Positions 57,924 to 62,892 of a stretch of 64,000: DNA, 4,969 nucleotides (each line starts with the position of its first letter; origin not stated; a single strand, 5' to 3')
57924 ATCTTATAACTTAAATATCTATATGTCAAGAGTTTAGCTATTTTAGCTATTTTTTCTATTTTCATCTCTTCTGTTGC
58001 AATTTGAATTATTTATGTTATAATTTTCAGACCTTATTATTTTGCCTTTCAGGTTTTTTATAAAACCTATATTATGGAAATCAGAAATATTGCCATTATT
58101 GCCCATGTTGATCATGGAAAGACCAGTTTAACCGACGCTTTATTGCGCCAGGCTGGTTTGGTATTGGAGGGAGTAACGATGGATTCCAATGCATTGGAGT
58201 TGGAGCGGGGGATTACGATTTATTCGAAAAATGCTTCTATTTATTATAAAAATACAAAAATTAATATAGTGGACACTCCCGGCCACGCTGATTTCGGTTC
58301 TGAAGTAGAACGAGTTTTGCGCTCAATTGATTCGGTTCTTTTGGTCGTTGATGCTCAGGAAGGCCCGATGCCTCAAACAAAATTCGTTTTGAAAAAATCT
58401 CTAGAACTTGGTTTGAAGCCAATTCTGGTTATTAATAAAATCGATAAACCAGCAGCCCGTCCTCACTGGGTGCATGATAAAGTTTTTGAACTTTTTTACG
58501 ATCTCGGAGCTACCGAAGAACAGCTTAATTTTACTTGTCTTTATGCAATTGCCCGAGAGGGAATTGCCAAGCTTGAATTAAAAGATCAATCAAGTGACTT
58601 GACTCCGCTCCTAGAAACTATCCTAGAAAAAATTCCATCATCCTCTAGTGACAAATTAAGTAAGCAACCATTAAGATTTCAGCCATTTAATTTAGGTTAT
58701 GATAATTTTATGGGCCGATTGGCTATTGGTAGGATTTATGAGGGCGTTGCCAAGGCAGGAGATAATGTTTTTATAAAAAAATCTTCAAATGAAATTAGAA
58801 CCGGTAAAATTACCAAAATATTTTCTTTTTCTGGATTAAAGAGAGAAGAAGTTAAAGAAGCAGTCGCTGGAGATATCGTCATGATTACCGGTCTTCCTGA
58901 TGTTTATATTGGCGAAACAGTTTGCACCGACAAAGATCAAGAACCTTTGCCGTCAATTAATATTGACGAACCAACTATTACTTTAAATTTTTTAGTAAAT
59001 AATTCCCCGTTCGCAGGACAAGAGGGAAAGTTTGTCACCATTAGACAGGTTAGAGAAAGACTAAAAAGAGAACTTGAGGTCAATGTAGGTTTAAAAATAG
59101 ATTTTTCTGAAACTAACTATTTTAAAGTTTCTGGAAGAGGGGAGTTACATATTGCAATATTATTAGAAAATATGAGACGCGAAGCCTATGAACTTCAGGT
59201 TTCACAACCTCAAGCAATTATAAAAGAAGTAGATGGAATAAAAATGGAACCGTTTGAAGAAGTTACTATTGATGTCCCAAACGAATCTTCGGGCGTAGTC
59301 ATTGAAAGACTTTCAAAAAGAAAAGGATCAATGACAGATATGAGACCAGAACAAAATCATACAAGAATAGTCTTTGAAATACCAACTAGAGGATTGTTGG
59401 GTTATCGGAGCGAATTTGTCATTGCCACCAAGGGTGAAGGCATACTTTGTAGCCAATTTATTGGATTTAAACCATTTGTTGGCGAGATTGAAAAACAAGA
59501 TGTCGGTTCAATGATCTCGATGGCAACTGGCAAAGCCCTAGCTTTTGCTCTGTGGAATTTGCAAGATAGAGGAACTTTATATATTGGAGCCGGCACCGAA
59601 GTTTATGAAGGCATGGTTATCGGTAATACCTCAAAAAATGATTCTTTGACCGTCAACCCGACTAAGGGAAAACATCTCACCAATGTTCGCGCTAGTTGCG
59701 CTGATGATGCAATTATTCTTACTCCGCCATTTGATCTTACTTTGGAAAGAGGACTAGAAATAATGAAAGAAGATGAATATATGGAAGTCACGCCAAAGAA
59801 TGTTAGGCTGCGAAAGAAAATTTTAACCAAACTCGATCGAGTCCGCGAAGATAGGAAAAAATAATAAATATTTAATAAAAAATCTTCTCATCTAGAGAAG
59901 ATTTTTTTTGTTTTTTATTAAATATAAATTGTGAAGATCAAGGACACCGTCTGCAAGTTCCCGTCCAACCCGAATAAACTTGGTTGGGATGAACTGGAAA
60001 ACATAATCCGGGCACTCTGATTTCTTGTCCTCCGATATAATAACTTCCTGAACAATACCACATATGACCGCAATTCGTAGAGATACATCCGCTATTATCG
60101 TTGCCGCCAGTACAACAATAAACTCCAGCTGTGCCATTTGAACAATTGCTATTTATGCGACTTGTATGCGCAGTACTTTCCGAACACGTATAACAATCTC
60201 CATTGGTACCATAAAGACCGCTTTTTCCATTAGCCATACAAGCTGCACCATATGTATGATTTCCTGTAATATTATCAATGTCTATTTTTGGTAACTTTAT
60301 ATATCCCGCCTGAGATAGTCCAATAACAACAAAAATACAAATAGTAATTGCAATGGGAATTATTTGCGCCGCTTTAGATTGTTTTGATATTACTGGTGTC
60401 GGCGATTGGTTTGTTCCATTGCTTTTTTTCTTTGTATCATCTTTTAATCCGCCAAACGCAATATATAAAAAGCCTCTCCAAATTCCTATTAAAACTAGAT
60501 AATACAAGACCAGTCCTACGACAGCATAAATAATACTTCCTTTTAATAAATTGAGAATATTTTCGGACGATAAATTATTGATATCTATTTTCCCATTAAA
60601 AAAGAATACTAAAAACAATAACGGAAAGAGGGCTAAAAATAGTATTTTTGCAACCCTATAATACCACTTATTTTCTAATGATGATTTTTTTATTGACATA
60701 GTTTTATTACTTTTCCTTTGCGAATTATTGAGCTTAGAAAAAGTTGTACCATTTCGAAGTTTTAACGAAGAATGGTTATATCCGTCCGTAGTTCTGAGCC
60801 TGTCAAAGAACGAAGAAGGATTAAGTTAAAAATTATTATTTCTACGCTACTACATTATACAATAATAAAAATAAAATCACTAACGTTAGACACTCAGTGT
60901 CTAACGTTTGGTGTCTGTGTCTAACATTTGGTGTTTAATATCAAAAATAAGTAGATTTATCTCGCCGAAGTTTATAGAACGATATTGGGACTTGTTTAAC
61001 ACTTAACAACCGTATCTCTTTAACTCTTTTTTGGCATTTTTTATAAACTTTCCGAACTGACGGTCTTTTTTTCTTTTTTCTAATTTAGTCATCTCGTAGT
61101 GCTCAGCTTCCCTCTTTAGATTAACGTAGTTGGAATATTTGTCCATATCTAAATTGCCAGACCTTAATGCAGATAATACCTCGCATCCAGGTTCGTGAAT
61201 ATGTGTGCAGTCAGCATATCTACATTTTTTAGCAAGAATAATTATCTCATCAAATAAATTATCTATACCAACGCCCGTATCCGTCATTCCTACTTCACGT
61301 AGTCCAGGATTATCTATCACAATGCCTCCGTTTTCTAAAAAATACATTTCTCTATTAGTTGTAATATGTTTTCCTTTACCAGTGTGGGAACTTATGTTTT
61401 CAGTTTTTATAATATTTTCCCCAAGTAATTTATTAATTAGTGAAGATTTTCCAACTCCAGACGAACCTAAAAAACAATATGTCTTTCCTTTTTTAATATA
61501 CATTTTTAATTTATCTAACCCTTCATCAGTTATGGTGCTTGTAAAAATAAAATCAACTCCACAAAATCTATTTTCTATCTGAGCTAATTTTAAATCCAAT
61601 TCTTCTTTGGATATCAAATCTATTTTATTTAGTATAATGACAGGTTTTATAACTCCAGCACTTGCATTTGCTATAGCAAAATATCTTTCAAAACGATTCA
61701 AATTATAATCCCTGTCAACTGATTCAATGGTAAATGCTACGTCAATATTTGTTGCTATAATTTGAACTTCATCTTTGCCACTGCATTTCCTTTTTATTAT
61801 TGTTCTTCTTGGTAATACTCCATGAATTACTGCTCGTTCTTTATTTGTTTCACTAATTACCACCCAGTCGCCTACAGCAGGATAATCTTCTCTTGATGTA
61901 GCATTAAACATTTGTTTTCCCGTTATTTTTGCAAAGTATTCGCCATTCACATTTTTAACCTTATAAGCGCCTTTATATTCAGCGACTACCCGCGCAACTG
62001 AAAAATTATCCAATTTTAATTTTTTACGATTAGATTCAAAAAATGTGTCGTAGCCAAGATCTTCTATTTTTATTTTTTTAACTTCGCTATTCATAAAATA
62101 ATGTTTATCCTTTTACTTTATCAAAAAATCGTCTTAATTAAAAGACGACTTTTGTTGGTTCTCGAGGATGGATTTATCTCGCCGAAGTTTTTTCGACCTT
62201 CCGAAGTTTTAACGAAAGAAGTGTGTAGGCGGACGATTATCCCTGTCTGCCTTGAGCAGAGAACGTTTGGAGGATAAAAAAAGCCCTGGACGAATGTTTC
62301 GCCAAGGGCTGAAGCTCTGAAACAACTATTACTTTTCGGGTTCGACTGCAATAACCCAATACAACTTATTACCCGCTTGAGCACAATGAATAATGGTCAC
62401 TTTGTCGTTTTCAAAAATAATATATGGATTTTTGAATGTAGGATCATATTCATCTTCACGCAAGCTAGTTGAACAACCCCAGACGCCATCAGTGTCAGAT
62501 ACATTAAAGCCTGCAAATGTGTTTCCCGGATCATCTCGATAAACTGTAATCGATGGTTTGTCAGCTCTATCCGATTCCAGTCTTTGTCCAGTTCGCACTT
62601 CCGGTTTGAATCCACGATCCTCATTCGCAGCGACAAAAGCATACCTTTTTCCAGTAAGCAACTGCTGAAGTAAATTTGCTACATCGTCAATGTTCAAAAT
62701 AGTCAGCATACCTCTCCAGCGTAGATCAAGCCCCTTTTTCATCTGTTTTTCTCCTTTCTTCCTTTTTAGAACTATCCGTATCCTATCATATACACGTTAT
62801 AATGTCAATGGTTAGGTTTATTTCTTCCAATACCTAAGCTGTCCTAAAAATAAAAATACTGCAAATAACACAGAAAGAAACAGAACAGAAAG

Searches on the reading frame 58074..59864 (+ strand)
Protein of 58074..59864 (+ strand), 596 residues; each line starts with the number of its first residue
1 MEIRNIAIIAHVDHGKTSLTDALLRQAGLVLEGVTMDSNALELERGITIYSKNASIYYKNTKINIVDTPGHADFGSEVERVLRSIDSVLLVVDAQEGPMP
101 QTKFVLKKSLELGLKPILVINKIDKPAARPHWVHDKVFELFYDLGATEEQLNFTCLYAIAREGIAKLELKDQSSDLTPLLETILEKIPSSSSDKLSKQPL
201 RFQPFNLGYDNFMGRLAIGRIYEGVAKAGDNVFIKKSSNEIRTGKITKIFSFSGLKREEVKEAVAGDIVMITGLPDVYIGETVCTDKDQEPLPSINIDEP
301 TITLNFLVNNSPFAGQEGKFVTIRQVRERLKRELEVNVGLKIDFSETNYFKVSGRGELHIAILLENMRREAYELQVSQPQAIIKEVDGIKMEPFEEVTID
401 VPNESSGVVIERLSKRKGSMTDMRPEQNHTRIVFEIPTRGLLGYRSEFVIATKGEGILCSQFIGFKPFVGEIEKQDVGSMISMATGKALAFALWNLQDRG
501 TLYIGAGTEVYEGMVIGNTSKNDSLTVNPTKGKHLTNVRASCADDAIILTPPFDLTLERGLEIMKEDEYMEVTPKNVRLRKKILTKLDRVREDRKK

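Call 25: search_protein_families(library=pfam, proteins=[window:58074-59864:+], max_evalue=0.001)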
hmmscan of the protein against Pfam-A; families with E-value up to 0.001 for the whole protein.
window:58074-59864:+ (596 aa): 7 families
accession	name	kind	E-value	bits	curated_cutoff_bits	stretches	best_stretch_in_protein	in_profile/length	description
PF00009.33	GTP_EFTU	-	4e-49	167.2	26.5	1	2-188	2-187/188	Elongation factor Tu GTP binding domain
PF21018.2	BipA_C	-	1.3e-41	141.2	23.8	1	478-585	2-109/110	TypA/BipA C-terminal domain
PF00679.30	EFG_C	-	3.6e-21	75.4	27.9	1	390-474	2-87/89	Elongation factor G C-terminus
PF03144.31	GTP_EFTU_D2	-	1.4e-14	54.7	30.3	1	214-284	1-73/73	Elongation factor Tu domain 2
PF22042.2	EF-G_D2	-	3.9e-11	43.4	27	1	207-285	9-83/84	Elongation factor G domain 2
PF01926.29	MMR_HSR1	-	1.7e-07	31.8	21.9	1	6-122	2-113/113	50S ribosome-binding GTPase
PF02421.24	FeoB_N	-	0.00019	21.4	27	1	46-130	32-122/156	Ferrous iron transport protein B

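Call 26: search_protein_families(library=phrogs, proteins=[window:58074-59864:+], max_evalue=0.001)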
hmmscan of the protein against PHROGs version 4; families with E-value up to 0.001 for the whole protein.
window:58074-59864:+ (596 aa): 2 families
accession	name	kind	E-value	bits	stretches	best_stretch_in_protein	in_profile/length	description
phrog_6880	-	other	1.1e-119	401.3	2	1-385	1-403/604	translation elongation factor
phrog_27465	-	unknown function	2e-05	25.3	1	3-26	12-35/59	-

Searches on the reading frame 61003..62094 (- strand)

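Call 25: search_protein_families(library=pfam, proteins=[window:61003-62094:-], max_evalue=0.001)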
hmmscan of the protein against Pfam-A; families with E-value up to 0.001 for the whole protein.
window:61003-62094:- (363 aa): 7 families
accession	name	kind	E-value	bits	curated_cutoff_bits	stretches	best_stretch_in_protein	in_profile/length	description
PF03193.22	RsgA_GTPase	-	3.5e-46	157.6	30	1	93-270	1-173/174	RsgA GTPase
PF01926.29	MMR_HSR1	-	4.4e-07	30.4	21.9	1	207-274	3-70/113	50S ribosome-binding GTPase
PF00005.33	ABC_tran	-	1.5e-05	26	25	1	193-234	1-42/137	ABC transporter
PF02421.24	FeoB_N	-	1.9e-05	24.7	27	0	149-198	106-154/156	Ferrous iron transport protein B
PF10662.15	PduV-EutP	-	0.00012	22.3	21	0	114-202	61-143/143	Ethanolamine utilisation - propanediol utilisation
PF16897.10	MMR_HSR1_Xtn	-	0.0007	20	35.2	0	149-200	56-100/106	C-terminal region of MMR_HSR1 domain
PF00009.33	GTP_EFTU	-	0.00077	19.5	26.5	0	144-196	117-178/188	Elongation factor Tu GTP binding domain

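Call 26: search_protein_families(library=phrogs, proteins=[window:61003-62094:-], max_evalue=0.001)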
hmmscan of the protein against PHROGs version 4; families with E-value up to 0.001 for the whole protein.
window:61003-62094:- (363 aa): 2 families
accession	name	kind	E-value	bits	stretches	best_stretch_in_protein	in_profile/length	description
phrog_293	-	moron, auxiliary metabolic gene and host takeover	3.5e-05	23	1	180-226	142-186/1058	ABC transporter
phrog_2392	-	moron, auxiliary metabolic gene and host takeover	9e-05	22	1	168-225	473-529/726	ABC transporter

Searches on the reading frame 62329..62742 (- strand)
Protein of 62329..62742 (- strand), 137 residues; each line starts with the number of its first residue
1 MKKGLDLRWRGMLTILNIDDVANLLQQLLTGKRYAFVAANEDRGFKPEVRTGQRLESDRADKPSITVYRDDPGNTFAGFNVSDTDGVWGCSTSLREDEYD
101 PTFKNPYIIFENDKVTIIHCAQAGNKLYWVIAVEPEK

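Call 91: find_encoding_contigs(protein=window:62329-62742:-, flank=10000, max_places=1)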
Protein window:62329-62742:- (137 aa): 5 contigs read that carry it; 1 place shown.
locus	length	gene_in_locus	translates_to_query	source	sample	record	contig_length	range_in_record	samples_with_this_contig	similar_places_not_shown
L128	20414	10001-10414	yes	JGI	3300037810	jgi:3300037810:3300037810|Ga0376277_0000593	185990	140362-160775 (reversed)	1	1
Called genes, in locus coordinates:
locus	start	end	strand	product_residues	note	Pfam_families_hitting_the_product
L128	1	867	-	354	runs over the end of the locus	PF00579:tRNA-synt_1b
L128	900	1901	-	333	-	PF01420:Methylase_S (weak)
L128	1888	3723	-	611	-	PF02384:N6_Mtase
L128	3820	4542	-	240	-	PF01712:dNK (weak), PF02223:Thymidylate_kin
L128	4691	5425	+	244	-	-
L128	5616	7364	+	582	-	PF01807:Zn_ribbon_DnaG, PF08275:DNAG_N, PF01751:Toprim, PF13155:Toprim_2, PF13662:Toprim_4, PF10410:DnaB_bind (weak)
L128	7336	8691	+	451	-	PF03979:Sigma70_r1_1, PF00140:Sigma70_r1_2, PF04542:Sigma70_r2, PF04539:Sigma70_r3, PF04545:Sigma70_r4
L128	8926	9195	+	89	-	PF01541:GIY-YIG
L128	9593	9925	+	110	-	-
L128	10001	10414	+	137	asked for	-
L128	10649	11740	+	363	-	PF03193:RsgA_GTPase, PF02421:FeoB_N (faint), PF00005:ABC_tran (faint), PF01926:MMR_HSR1 (weak)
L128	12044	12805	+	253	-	-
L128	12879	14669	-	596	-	PF00009:GTP_EFTU, PF01926:MMR_HSR1 (weak), PF22042:EF-G_D2, PF03144:GTP_EFTU_D2, PF00679:EFG_C, PF21018:BipA_C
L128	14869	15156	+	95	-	-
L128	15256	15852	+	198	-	PF12917:YfbR-like (weak), PF13023:HD_3, PF01966:HD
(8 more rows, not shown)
